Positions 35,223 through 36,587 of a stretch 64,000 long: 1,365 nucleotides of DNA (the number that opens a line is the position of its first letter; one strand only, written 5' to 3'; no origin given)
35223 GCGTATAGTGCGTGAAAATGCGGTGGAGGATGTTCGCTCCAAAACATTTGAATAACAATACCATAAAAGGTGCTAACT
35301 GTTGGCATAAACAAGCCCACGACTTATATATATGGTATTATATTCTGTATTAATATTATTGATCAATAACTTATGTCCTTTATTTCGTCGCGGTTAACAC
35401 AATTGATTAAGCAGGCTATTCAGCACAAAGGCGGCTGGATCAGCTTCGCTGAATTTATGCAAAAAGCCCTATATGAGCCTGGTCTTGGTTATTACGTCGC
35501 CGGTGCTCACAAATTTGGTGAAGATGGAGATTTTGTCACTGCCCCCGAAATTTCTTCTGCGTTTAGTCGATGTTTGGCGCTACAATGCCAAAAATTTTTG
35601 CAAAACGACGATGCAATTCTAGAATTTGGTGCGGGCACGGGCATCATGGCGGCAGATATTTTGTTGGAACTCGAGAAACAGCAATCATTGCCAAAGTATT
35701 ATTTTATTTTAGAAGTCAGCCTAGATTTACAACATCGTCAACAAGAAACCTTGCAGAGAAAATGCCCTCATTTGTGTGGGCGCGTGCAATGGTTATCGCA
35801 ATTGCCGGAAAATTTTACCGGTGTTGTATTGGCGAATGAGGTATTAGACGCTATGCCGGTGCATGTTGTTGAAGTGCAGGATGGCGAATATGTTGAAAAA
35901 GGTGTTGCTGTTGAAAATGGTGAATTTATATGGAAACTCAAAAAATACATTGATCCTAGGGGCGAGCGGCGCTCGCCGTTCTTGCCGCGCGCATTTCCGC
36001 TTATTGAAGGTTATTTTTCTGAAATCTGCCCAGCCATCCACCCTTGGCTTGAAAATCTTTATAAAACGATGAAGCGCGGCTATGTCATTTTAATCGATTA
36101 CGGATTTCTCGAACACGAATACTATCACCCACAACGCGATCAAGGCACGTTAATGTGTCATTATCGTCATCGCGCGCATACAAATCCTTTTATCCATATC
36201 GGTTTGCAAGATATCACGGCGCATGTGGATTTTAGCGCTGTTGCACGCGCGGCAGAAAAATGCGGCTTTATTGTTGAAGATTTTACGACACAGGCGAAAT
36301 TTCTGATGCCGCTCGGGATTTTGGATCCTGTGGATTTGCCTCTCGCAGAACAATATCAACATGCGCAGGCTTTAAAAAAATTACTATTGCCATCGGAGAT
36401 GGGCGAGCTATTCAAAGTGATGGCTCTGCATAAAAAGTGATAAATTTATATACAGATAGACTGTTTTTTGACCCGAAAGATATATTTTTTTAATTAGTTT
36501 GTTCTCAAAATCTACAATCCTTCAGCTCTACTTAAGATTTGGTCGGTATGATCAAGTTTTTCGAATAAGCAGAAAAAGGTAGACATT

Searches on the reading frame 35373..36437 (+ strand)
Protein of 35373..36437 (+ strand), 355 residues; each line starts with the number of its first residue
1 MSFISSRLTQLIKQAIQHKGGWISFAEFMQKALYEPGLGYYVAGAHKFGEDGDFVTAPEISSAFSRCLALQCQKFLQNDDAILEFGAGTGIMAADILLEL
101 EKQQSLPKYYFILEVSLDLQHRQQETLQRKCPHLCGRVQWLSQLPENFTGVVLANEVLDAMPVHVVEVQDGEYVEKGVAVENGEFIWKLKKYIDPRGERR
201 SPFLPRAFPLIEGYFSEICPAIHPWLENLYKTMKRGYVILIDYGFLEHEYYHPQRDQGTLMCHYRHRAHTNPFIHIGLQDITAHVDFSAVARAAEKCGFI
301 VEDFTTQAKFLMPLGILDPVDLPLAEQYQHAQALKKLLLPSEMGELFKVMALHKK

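Call 19: search_protein_families(library=ncbifam, proteins=[window:35373-36437:+], max_evalue=0.00001)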
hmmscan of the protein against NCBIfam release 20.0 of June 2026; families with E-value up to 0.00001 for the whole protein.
window:35373-36437:+ (355 aa): 0 families

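Call 45: search_protein_families(library=pfam, proteins=[window:35373-36437:+], max_evalue=1e-8)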
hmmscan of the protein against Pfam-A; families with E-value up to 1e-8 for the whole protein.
window:35373-36437:+ (355 aa): 1 family
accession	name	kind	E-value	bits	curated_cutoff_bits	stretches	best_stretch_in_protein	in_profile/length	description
PF02636.23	Methyltransf_28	-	5.1e-61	206.7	23.3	1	67-302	1-246/249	Putative S-adenosyl-L-methionine-dependent methyltransferase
